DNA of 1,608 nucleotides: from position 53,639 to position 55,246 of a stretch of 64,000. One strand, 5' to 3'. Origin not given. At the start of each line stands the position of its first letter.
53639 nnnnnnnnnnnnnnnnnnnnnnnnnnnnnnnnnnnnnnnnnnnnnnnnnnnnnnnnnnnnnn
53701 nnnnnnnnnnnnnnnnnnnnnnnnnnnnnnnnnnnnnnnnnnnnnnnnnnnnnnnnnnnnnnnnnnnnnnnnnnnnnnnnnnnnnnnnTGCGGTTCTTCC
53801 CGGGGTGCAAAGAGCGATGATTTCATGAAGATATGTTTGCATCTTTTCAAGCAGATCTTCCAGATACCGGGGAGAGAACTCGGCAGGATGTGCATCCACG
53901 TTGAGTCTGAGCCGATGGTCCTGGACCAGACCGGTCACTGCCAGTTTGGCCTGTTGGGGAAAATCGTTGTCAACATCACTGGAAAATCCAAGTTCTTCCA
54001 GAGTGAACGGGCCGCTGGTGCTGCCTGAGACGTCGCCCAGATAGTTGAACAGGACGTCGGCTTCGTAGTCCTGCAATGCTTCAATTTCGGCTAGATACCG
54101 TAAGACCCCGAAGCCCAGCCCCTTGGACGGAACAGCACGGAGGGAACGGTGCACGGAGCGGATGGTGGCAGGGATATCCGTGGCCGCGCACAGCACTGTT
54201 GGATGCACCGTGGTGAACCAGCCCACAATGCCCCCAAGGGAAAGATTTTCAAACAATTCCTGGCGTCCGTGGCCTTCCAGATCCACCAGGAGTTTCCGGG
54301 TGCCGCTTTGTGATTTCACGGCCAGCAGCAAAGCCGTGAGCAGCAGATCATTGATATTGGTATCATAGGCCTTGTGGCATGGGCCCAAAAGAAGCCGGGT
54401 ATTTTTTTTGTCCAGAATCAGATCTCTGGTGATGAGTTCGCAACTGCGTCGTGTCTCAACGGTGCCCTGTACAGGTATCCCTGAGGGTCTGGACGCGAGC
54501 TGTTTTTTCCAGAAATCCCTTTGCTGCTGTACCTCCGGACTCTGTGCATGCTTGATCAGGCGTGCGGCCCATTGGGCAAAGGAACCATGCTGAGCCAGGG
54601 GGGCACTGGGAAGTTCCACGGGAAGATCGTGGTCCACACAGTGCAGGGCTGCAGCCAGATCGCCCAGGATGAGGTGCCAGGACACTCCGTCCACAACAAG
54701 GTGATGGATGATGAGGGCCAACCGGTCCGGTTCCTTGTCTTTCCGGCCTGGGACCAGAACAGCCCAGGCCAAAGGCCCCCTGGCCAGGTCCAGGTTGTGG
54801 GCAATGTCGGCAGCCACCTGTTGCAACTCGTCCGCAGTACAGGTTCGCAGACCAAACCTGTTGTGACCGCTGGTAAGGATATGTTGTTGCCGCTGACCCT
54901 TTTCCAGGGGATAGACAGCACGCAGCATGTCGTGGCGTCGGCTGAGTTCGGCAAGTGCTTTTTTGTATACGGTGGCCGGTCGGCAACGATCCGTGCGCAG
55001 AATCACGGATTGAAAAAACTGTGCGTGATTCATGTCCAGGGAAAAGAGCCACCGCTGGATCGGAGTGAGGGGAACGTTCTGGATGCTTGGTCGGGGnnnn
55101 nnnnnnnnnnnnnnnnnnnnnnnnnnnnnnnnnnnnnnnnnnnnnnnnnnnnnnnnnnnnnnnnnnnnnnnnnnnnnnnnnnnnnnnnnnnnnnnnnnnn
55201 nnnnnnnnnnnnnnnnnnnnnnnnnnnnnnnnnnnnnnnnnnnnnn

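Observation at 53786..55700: NRPS termination region has a TE-like domain with Cys in the nucleophile position (GLCMAG), followed by an extra C-terminal condensation domain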

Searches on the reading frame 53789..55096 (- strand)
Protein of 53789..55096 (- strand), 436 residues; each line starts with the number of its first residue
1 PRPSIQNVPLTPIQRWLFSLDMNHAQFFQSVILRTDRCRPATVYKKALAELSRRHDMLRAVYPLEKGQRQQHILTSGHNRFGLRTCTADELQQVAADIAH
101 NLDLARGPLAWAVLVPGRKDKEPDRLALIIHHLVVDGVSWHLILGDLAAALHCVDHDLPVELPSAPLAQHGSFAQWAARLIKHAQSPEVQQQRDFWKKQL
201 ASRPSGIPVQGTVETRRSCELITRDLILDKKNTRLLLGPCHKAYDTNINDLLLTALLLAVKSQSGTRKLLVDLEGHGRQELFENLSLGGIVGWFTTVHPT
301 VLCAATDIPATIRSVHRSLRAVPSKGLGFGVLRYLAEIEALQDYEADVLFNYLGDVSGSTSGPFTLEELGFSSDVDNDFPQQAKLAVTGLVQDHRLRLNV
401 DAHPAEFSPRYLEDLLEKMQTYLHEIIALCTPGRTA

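Call 16: search_solved_structures(query=window:53789-55096:-, max_evalue=0.001, show_alignments=2)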
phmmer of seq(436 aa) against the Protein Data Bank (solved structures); distinct sequences matched with E-value up to 0.001: 25.
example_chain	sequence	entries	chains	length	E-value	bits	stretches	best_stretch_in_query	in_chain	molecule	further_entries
9lco_A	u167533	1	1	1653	4.1e-57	197.2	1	8-429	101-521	PvdL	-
9lcp_A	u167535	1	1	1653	4.1e-57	197.2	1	8-429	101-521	PvdL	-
9lcq_A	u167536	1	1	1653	4.2e-57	197.1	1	8-429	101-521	PvdL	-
9up2_A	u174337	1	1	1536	6.6e-57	196.5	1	9-429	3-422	PvdL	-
6ta8_A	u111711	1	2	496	5e-56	193.6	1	8-431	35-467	Tyrocidine synthase 2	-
9rde_A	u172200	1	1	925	2.7e-54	187.9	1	8-411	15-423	Bacitracin synthase 3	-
2xhg_A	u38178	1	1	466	6.9e-46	160.2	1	7-431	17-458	TYROCIDINE SYNTHETASE A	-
9bfd_A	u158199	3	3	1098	1.5e-45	159.1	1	7-432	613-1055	Tyrocidine synthase 1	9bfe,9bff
9bfg_A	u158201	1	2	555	1.7e-45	158.9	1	7-432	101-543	Tyrocidine synthase 1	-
5isw_A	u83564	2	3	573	9.8e-44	153.1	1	8-430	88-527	Gramicidin S synthase 1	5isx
5u89_A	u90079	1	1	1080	5e-12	48.6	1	42-208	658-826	Amino acid adenylation domain protein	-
4znm_A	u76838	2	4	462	1.6e-09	40.4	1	44-202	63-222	C-domain type II peptide synthetase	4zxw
6m7l_B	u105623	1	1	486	3e-09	39.5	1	9-202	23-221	Putative non-ribosomal peptide synthetase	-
4tx2_B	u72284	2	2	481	3.3e-07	32.7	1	6-202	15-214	Non-ribosomal peptide synthetase | Peptide synthetase, module 7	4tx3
6p1j_A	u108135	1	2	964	5.5e-07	32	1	45-209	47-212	Txo2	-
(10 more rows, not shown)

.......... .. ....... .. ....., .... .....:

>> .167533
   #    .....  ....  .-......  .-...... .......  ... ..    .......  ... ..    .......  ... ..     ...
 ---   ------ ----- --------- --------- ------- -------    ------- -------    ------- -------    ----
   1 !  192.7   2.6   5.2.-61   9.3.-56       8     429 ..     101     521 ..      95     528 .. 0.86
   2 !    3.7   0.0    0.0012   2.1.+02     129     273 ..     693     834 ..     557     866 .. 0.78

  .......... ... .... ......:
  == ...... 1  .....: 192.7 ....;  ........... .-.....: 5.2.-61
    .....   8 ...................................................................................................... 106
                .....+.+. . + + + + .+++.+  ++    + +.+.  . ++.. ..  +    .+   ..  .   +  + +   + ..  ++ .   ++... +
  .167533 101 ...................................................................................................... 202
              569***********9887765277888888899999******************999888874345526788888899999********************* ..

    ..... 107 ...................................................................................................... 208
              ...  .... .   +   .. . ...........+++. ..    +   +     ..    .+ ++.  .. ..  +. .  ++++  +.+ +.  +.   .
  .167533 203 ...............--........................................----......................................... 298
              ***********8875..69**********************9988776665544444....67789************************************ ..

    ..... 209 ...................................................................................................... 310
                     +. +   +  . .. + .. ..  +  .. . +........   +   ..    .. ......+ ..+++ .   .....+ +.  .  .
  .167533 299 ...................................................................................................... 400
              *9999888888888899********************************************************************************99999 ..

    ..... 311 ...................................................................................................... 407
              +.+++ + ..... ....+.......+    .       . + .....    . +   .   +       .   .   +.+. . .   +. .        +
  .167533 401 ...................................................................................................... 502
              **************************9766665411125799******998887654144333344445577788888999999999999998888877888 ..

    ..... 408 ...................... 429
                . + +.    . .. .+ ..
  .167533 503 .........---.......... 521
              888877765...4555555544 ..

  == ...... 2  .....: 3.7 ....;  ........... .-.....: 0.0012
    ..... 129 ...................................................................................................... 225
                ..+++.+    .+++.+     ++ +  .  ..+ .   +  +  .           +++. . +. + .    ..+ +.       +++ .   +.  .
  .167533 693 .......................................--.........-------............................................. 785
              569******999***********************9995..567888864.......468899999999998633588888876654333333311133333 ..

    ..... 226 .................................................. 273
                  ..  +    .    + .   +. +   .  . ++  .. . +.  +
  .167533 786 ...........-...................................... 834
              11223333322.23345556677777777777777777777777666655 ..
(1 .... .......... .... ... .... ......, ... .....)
